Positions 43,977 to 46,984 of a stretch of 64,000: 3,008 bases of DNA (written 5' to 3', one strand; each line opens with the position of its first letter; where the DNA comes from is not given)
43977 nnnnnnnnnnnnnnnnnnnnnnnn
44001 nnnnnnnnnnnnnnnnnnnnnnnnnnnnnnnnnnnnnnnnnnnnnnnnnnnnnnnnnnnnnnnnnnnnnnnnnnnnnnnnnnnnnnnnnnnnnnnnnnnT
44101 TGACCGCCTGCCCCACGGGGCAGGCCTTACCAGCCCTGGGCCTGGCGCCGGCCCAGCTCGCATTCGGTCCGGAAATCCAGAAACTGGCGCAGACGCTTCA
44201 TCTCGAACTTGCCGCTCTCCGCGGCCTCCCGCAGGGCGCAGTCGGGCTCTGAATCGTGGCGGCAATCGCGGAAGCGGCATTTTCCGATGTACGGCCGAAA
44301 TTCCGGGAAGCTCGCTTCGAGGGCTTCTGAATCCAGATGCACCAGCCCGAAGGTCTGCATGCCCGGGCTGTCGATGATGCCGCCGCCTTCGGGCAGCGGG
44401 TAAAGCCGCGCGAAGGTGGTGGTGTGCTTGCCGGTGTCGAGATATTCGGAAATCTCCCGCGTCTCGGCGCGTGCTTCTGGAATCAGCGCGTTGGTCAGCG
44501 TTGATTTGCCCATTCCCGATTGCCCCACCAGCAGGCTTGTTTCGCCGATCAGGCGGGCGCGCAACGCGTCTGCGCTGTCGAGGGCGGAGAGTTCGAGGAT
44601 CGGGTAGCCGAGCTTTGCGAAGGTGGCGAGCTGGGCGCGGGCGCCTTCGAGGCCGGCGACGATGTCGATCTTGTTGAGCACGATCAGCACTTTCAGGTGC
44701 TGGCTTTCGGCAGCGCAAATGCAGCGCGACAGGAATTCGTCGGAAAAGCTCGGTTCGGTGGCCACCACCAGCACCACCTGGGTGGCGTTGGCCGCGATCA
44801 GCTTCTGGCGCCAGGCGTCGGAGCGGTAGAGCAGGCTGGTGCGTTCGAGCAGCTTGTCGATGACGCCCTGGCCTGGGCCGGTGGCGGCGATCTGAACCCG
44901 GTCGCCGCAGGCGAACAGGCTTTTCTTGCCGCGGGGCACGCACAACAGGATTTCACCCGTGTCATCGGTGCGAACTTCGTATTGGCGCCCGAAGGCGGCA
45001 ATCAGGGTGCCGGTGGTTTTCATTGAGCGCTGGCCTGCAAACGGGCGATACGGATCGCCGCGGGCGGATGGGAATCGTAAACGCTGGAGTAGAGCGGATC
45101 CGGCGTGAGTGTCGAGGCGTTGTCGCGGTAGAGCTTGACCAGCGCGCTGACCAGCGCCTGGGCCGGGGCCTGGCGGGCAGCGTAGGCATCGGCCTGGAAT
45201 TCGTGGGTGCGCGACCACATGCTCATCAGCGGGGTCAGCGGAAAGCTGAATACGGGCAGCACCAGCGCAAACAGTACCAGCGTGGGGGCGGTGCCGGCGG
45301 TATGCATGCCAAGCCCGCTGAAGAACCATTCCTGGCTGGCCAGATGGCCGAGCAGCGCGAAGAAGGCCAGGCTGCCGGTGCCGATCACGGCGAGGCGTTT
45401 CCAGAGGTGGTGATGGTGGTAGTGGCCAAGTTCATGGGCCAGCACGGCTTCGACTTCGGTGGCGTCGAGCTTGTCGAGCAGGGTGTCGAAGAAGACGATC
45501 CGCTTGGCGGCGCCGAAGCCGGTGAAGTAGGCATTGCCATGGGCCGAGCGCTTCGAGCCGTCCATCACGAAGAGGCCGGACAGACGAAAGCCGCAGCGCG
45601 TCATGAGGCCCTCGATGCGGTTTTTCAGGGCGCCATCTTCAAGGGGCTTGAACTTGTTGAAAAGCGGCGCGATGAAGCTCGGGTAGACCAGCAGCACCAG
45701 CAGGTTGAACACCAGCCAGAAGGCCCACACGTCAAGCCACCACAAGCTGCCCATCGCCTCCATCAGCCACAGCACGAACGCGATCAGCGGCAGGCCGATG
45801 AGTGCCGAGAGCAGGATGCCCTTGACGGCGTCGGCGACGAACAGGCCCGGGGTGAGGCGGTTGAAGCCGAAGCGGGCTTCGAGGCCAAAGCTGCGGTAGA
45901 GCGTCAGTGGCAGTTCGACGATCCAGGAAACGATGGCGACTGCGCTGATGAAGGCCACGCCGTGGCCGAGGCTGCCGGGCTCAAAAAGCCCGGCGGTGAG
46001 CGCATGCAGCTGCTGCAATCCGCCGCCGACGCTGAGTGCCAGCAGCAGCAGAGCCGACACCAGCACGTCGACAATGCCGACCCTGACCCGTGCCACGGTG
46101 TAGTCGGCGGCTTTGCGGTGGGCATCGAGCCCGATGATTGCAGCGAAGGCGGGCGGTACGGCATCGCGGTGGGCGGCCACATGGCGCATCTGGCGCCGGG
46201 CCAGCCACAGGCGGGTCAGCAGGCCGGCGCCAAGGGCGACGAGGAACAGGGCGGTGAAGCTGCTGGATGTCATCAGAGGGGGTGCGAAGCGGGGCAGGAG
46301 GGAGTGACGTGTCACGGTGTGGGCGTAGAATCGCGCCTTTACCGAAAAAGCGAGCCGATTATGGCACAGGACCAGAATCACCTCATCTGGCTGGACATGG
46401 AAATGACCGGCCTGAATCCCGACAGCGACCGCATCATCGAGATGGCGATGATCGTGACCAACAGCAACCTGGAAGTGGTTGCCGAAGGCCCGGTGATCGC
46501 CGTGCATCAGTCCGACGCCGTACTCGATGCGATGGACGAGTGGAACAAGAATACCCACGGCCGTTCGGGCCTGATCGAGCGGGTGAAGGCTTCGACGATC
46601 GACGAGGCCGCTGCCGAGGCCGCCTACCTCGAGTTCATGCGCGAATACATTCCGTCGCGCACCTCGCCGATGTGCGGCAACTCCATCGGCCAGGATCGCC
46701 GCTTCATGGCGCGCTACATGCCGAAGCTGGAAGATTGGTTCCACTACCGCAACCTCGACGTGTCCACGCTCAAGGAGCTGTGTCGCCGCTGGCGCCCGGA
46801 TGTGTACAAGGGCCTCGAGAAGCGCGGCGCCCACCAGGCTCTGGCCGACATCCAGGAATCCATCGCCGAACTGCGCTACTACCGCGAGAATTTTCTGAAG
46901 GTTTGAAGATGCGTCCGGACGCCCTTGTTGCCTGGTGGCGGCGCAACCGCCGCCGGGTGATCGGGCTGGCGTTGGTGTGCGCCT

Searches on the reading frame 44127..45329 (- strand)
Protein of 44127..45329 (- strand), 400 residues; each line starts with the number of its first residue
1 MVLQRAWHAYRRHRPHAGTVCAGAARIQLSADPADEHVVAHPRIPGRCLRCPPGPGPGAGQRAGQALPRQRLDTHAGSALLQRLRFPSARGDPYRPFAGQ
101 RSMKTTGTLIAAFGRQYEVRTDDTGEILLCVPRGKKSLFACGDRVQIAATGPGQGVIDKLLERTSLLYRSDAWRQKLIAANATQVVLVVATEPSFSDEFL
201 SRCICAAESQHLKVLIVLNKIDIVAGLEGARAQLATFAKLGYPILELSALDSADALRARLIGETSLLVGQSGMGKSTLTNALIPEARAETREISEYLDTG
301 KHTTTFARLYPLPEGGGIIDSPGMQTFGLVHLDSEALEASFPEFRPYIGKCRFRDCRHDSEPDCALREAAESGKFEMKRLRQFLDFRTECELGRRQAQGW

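Call 28: search_protein_families(library=pfam, proteins=[window:44127-45329:-], max_evalue=0.00001)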
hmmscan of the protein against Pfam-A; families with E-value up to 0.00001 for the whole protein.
window:44127-45329:- (400 aa): 1 family
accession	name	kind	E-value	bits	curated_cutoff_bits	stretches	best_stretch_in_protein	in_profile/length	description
PF03193.22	RsgA_GTPase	-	6.2e-51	173.1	30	1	161-329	2-173/174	RsgA GTPase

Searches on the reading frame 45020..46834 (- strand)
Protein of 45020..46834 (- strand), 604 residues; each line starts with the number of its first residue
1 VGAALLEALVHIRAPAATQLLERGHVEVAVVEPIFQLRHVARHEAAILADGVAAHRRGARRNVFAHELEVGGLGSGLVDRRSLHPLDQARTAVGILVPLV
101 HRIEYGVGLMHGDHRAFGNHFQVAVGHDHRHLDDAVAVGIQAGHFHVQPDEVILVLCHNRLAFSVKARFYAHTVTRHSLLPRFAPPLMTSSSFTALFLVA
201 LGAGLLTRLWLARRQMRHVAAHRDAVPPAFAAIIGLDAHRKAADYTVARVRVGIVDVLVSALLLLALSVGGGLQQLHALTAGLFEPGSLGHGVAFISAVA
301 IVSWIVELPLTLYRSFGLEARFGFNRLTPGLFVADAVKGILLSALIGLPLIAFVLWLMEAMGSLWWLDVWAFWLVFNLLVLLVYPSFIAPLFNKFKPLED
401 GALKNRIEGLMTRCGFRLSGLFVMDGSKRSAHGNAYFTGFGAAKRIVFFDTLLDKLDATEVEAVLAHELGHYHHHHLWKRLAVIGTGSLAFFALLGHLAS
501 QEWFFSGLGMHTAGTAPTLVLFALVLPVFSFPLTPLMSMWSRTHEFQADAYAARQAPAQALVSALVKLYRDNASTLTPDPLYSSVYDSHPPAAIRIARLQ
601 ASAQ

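Call 28: search_protein_families(library=pfam, proteins=[window:45020-46834:-], max_evalue=0.00001)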
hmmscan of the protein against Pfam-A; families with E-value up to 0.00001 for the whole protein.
window:45020-46834:- (604 aa): 2 families
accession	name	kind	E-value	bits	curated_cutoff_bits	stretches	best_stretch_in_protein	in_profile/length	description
PF16491.10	Peptidase_M48_N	-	4.1e-57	193.4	27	1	215-394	1-179/179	CAAX prenyl protease N-terminal, five membrane helices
PF01435.24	Peptidase_M48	-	2.8e-34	119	20.3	1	397-601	1-184/186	Peptidase family M48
